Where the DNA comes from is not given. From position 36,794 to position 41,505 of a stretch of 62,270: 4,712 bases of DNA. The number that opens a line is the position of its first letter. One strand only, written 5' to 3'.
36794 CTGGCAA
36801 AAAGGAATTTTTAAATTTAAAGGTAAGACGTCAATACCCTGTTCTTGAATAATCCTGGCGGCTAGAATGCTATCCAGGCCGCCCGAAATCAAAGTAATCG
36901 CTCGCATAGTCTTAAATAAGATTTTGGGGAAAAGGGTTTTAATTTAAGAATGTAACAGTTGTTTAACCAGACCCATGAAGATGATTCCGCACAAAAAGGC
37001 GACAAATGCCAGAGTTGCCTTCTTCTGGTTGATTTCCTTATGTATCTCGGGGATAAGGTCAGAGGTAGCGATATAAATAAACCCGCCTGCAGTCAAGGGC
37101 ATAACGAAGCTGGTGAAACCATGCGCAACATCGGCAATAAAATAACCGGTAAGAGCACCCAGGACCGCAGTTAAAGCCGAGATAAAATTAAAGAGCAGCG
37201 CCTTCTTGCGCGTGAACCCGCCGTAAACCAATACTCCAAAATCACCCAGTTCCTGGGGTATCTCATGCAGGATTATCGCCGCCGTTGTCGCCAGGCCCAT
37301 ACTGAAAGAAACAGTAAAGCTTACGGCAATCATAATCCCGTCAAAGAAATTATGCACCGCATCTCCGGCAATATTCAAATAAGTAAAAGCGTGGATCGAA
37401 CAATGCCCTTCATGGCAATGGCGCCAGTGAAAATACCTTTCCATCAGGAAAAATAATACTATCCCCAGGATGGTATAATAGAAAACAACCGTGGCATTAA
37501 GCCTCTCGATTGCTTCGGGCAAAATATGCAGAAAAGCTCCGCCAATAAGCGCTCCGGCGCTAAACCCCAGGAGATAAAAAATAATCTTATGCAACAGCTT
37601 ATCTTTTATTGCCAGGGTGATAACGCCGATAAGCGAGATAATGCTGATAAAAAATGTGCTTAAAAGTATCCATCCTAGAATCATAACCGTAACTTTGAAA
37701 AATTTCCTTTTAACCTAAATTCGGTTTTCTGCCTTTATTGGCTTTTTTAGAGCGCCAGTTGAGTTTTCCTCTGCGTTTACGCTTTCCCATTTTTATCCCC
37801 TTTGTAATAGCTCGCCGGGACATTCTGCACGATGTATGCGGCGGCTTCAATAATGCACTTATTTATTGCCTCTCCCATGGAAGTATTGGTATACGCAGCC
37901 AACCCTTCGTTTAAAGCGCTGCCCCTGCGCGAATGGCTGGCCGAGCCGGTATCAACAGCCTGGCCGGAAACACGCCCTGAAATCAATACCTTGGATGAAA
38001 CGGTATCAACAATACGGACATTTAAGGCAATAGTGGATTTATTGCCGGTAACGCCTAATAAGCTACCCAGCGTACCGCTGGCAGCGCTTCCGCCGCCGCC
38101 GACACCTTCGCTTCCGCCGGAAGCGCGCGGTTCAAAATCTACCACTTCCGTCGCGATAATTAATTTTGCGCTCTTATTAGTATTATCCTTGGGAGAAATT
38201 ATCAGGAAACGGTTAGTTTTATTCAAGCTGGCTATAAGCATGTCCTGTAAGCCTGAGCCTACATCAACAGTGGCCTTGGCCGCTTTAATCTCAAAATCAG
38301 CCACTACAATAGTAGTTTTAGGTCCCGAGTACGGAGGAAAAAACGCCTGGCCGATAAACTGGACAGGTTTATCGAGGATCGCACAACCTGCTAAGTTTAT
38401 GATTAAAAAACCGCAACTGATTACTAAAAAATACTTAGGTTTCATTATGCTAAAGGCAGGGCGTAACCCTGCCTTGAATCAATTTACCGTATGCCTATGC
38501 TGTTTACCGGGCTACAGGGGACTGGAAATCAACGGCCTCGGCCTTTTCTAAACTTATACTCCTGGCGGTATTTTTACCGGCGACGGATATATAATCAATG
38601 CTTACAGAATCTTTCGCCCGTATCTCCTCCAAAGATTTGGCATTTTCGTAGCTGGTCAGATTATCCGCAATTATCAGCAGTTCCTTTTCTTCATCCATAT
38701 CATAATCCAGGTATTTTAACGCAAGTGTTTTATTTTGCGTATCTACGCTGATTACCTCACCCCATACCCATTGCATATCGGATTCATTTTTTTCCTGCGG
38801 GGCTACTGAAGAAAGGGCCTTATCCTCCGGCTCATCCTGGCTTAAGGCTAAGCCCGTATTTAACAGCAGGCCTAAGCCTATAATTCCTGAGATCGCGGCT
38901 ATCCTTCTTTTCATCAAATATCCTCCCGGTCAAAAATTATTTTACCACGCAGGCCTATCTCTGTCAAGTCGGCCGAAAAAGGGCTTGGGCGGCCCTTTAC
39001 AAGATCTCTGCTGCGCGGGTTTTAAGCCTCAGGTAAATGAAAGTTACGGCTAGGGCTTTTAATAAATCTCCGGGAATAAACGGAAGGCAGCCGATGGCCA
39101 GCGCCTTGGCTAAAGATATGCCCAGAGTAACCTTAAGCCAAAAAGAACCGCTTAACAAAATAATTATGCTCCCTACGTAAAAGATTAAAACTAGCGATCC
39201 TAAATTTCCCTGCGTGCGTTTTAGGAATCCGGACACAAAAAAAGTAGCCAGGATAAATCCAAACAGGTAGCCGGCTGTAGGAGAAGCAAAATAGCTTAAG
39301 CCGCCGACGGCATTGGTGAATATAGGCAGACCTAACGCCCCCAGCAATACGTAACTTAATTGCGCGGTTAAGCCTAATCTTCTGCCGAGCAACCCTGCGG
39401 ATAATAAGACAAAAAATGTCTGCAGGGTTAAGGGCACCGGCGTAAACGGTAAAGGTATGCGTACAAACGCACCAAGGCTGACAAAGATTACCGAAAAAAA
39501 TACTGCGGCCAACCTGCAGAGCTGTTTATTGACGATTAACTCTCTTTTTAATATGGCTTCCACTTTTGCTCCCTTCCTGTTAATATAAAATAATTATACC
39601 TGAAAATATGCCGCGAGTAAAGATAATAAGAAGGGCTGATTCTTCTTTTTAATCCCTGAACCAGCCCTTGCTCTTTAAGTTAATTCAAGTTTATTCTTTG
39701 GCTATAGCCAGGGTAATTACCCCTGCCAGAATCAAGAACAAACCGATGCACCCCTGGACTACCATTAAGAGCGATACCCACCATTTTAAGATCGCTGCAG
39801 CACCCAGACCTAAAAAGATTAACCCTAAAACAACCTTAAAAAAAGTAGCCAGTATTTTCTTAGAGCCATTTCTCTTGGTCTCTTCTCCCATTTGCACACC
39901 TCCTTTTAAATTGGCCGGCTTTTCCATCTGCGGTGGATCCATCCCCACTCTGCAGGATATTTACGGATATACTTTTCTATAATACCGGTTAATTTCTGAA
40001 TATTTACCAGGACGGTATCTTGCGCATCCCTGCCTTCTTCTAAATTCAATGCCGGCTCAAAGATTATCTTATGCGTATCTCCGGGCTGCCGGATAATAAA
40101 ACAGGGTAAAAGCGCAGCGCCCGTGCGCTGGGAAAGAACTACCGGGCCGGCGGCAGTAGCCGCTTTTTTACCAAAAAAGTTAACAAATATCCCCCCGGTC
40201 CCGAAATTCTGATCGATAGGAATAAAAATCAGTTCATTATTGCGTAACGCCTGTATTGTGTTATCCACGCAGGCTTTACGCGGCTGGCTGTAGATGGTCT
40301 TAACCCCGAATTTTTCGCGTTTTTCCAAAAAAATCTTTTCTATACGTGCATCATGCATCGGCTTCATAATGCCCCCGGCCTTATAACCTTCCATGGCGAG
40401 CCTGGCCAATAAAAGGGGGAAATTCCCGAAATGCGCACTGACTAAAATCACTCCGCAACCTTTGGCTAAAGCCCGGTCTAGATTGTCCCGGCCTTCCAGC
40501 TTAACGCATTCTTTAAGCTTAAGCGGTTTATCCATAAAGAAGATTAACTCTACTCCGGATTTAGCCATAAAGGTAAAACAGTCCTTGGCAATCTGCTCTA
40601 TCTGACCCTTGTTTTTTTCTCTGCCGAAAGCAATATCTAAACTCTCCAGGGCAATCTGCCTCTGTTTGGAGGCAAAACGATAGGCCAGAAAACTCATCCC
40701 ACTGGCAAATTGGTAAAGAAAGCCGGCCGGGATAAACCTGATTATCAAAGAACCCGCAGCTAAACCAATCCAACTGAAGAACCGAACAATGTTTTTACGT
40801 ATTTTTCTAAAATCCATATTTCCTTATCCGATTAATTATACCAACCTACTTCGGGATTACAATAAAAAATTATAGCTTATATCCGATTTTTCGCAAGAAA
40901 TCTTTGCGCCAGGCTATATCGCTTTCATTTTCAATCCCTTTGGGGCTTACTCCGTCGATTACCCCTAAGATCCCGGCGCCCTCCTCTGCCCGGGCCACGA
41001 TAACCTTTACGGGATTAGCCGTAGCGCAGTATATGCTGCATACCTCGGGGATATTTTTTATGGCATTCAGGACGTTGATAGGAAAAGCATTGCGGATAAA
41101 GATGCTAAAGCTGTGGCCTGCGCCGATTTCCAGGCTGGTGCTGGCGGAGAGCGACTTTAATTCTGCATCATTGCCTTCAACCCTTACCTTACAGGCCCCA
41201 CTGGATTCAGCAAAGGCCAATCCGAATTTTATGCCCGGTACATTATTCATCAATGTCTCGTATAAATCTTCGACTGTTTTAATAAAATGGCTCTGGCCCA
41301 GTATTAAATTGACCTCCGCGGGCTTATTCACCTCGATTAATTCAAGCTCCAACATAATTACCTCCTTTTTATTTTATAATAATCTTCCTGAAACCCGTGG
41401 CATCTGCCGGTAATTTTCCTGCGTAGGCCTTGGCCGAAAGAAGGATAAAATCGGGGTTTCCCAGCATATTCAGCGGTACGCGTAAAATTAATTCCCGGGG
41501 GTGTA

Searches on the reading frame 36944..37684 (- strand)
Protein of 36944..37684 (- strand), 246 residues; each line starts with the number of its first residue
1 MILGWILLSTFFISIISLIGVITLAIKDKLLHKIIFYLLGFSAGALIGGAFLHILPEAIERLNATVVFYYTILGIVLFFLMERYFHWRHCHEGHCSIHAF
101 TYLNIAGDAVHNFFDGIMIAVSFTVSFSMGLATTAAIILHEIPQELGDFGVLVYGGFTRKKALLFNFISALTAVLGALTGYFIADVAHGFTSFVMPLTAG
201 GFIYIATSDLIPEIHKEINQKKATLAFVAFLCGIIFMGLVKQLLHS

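Call 61: search_protein_families(library=pfam, proteins=[window:36944-37684:-], max_evalue=0.00001)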
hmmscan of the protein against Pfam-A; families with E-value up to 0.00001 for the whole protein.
window:36944-37684:- (246 aa): 1 family
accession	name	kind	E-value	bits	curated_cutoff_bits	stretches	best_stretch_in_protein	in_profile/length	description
PF02535.28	Zip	-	6.2e-45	154.2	35.1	2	95-240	172-322/323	ZIP Zinc transporter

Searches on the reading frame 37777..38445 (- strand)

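Call 61: search_protein_families(library=pfam, proteins=[window:37777-38445:-], max_evalue=0.00001)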
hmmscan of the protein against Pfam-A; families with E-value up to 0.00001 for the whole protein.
window:37777-38445:- (222 aa): 1 family
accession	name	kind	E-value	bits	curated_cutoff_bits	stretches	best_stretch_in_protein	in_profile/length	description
PF03783.19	CsgG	-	5.6e-14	52.4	20.8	1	91-209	88-201/210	Curli production assembly/transport component CsgG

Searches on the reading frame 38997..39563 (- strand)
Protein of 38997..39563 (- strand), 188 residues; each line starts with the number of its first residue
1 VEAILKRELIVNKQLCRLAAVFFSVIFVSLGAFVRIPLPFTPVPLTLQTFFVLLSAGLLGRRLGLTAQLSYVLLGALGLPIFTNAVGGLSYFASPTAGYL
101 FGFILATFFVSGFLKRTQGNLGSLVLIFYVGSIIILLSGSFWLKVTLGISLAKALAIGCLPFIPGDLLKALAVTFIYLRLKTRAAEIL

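Call 61: search_protein_families(library=pfam, proteins=[window:38997-39563:-], max_evalue=0.00001)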
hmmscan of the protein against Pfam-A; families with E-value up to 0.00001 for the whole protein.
window:38997-39563:- (188 aa): 1 family
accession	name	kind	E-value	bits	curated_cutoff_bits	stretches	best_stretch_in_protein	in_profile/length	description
PF02632.19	BioY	-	2.9e-39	134.6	25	1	40-181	1-139/140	BioY family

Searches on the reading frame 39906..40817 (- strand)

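Call 61: search_protein_families(library=pfam, proteins=[window:39906-40817:-], max_evalue=0.00001)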
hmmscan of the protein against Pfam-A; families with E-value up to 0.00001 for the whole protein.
window:39906-40817:- (303 aa): 1 family
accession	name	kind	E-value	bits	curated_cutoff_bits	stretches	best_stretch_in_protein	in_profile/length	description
PF03279.18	Lip_A_acyltrans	-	2.2e-49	168.7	22.3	1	7-299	8-294/295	Bacterial lipid A biosynthesis acyltransferase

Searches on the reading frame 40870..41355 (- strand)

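Call 61: search_protein_families(library=pfam, proteins=[window:40870-41355:-], max_evalue=0.00001)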
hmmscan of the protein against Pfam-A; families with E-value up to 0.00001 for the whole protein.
window:40870-41355:- (161 aa): 1 family
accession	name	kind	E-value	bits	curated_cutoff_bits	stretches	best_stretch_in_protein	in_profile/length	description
PF04008.19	Adenosine_kin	-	1.4e-72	243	25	1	7-160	1-154/154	Adenosine specific kinase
